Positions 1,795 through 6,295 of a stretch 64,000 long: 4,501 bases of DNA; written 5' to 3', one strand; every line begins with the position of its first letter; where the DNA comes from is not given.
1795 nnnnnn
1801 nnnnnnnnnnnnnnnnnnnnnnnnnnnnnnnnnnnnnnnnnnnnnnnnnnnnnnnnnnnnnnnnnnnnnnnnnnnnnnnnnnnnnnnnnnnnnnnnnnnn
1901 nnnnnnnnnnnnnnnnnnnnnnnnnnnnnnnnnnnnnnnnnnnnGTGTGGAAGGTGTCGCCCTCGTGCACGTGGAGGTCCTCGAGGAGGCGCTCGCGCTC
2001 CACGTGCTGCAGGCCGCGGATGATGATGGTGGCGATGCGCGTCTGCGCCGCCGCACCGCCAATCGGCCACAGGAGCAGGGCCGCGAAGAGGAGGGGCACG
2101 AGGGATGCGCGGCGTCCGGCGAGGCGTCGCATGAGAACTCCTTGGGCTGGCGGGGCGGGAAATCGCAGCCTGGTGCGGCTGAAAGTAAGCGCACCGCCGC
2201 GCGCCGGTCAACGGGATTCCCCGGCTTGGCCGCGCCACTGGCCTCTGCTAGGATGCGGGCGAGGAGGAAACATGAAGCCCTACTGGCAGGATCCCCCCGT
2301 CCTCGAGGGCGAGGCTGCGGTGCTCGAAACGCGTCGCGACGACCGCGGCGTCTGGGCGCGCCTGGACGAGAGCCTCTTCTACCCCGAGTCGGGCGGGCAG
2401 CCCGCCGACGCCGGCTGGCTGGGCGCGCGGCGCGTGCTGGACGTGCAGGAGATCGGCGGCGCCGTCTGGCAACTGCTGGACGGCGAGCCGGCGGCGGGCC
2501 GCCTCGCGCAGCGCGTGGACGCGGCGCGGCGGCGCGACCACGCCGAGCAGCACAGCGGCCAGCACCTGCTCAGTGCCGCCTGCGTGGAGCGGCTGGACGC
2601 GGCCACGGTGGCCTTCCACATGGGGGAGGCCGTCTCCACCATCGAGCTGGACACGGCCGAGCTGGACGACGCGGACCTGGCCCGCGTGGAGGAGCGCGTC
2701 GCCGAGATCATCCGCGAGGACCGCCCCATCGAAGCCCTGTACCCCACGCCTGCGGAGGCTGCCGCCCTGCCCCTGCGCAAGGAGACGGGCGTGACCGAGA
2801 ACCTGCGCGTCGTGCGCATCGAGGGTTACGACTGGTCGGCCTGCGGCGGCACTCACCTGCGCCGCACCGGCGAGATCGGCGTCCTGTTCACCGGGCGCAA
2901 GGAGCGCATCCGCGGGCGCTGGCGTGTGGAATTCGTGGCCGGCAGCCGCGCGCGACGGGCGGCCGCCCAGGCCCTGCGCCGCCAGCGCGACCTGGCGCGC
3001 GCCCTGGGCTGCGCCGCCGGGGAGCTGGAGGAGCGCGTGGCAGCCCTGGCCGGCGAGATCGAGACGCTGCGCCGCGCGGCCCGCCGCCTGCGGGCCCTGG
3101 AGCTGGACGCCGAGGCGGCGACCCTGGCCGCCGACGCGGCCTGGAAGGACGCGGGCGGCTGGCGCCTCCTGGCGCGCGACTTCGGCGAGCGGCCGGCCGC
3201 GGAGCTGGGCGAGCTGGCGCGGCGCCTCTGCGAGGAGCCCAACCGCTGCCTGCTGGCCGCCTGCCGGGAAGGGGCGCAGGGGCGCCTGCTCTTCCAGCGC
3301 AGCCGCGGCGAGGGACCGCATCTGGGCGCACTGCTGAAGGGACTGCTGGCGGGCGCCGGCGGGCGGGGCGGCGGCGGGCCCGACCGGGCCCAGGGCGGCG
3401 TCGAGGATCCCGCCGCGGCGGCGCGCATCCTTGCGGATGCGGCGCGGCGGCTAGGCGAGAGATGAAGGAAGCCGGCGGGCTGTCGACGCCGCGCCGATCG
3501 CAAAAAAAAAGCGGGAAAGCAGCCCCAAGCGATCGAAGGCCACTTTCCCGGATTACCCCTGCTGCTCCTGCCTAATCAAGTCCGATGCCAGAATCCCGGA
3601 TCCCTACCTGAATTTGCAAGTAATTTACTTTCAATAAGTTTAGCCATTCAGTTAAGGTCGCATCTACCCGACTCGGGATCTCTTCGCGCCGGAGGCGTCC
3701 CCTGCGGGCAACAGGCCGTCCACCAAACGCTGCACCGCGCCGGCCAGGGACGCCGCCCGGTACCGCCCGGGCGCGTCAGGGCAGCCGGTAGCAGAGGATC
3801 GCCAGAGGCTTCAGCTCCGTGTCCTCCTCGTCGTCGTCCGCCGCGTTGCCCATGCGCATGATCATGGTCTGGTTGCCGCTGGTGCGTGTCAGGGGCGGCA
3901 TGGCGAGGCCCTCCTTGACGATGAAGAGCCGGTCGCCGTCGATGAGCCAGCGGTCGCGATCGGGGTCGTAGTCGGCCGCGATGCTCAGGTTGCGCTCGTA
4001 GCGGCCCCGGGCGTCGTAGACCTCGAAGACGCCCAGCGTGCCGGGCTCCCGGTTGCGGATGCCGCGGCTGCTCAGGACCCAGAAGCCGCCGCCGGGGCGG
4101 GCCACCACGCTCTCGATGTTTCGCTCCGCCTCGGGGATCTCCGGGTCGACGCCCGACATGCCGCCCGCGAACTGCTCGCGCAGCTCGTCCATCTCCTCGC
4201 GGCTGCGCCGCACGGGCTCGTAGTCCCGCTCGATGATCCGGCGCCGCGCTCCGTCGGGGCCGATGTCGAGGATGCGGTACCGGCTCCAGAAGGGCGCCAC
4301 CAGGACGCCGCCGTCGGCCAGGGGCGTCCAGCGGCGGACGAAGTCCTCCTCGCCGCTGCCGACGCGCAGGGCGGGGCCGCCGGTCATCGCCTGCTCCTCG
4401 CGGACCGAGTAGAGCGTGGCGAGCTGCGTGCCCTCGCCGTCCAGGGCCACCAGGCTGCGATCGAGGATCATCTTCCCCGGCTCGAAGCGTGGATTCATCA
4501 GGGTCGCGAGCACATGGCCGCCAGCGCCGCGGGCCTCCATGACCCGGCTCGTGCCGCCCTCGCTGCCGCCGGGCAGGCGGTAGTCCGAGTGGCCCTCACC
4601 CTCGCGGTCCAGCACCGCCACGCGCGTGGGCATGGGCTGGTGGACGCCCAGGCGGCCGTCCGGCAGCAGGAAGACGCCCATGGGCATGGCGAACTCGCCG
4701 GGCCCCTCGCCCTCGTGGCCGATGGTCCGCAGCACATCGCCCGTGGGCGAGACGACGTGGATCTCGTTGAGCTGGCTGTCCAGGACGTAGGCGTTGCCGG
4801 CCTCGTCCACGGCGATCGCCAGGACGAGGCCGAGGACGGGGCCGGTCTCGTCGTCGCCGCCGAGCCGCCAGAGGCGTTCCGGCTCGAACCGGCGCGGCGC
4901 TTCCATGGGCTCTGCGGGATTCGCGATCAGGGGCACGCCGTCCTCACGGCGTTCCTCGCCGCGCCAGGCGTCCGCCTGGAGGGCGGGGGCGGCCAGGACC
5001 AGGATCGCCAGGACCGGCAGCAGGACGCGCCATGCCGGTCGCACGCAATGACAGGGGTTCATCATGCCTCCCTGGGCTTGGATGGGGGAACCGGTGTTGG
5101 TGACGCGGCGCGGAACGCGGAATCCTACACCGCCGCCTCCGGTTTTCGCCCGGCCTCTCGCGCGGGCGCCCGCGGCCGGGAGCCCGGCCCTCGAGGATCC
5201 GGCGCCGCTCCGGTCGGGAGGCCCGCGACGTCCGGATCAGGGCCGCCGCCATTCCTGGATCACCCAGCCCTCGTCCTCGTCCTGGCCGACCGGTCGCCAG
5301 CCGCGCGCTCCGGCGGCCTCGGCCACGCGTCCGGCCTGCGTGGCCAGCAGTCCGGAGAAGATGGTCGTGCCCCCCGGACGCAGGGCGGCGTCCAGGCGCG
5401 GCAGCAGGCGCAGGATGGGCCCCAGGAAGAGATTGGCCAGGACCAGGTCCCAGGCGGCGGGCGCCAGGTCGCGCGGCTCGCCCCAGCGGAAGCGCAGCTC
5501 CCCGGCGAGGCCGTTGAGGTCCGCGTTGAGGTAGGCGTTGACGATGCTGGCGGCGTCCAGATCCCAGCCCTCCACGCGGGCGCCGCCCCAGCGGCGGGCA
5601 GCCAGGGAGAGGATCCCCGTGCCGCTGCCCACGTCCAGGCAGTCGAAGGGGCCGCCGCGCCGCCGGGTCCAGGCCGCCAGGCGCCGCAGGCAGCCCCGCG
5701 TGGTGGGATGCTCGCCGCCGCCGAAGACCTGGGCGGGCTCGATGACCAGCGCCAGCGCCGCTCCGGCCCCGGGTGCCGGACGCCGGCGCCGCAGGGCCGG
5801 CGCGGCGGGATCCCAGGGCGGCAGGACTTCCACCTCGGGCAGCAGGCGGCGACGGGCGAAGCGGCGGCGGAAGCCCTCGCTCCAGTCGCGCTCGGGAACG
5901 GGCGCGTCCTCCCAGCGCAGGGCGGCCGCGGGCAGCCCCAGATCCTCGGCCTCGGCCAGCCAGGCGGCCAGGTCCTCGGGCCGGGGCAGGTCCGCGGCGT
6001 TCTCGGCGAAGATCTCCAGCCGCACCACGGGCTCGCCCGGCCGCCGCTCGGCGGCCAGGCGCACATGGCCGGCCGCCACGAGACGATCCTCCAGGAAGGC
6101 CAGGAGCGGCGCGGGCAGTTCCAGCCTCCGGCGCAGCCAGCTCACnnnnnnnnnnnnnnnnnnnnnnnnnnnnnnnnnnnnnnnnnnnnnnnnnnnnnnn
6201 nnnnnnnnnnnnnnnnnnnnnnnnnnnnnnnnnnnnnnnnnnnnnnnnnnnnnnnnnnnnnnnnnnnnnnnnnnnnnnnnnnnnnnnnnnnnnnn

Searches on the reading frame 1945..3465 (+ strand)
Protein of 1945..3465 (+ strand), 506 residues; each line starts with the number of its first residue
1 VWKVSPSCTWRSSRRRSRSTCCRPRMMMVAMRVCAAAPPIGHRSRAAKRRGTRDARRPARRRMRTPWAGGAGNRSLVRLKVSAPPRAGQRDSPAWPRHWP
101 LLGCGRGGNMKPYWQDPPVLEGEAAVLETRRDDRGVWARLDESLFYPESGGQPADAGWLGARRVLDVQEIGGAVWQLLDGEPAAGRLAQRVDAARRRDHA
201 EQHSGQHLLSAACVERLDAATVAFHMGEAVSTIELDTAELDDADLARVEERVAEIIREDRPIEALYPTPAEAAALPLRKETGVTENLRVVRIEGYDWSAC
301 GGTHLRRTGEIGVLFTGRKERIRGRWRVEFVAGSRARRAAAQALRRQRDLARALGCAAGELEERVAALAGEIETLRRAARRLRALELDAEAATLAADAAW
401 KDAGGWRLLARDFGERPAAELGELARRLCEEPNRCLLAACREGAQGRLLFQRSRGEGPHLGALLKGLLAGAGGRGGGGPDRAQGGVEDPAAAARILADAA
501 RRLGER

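Call 13: search_protein_families(library=pfam, proteins=[window:1945-3465:+], max_evalue=0.001)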
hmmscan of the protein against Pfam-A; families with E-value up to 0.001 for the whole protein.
window:1945-3465:+ (506 aa): 3 families
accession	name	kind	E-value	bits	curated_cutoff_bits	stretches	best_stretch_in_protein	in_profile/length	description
PF07973.19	tRNA_SAD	-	1.2e-08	35.2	24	1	287-313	1-27/44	Threonyl and Alanyl tRNA synthetase second additional domain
PF02272.25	DHHA1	-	4.3e-05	24.4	25.9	1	418-503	15-100/102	DHHA1 domain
PF01411.24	tRNA-synt_2c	-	0.00089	18.3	30.3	0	139-176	488-529/552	tRNA synthetases class II (A)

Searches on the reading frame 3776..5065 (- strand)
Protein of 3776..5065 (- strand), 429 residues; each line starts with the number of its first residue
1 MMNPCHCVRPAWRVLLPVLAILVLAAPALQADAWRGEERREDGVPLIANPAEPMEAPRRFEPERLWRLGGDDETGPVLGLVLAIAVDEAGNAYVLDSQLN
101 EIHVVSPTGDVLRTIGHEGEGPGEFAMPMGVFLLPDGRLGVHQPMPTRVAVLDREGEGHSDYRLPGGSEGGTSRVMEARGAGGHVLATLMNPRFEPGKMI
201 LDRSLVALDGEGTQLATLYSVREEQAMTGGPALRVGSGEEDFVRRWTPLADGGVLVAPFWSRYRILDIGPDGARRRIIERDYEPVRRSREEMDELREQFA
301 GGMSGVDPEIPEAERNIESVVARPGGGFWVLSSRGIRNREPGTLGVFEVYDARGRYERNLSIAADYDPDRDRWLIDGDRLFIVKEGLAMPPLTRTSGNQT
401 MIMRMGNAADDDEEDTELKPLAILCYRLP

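Call 13: search_protein_families(library=pfam, proteins=[window:3776-5065:-], max_evalue=0.001)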
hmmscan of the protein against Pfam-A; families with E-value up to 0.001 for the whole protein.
window:3776-5065:- (429 aa): 0 families

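Call 17: search_protein_families(library=ncbifam, proteins=[window:3776-5065:-], max_evalue=0.01)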
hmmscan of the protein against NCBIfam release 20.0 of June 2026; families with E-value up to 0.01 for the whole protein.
window:3776-5065:- (429 aa): 1 family
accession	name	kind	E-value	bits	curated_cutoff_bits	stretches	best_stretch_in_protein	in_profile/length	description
NF035926.1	scyF_NHL_VPEP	equivalog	2e-09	37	350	1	84-170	157-244/376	scytonemin biosynthesis PEP-CTERM protein ScyF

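Call 41: search_protein_families(library=pfam, proteins=[window:3776-5065:-], max_evalue=0.1)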
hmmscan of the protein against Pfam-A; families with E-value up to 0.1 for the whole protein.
window:3776-5065:- (429 aa): 3 families
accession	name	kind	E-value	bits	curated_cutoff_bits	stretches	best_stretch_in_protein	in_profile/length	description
PF17170.10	DUF5128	-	0.0019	17.9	22.9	1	91-128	55-92/321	6-bladed beta-propeller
PF22701.2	Mala_s_1-like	-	0.01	16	27.5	1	83-141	92-145/195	Mal s 1 allergenic protein-like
PF13449.12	Phytase-like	-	0.026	14.9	27.6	1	310-424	63-161/284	Esterase-like activity of phytase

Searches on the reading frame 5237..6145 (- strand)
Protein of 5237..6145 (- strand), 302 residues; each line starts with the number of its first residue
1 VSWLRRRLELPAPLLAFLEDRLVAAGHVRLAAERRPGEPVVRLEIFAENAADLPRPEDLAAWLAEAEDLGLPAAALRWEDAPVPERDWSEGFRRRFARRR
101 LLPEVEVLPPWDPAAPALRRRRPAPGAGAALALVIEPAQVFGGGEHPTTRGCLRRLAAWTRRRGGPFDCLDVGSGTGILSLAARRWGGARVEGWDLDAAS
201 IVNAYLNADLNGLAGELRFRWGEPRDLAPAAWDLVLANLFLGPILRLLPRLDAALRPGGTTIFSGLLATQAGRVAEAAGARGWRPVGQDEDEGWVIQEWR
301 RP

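Call 13: search_protein_families(library=pfam, proteins=[window:5237-6145:-], max_evalue=0.001)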
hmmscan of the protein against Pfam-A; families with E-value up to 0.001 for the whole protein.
window:5237-6145:- (302 aa): 7 families
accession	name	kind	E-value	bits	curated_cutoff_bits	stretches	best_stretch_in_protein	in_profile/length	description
PF06325.19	PrmA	-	7.4e-35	121.3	22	1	72-296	83-290/296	Ribosomal protein L11 methyltransferase (PrmA)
PF13649.12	Methyltransf_25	-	8.1e-07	30.1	27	1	170-259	2-97/97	Methyltransferase domain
PF08241.18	Methyltransf_11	-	6.9e-05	23.9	21.2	1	170-263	1-95/95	Methyltransferase domain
PF13489.12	Methyltransf_23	-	0.00024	21.3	27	1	154-270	14-123/164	Methyltransferase domain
PF08242.18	Methyltransf_12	-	0.0006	20.9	30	0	170-260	1-97/98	Methyltransferase domain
PF05175.20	MTS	-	0.00075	19.6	23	0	169-238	35-105/170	Methyltransferase small domain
PF13847.12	Methyltransf_31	-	0.00077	19.6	27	0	169-255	7-94/145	Methyltransferase domain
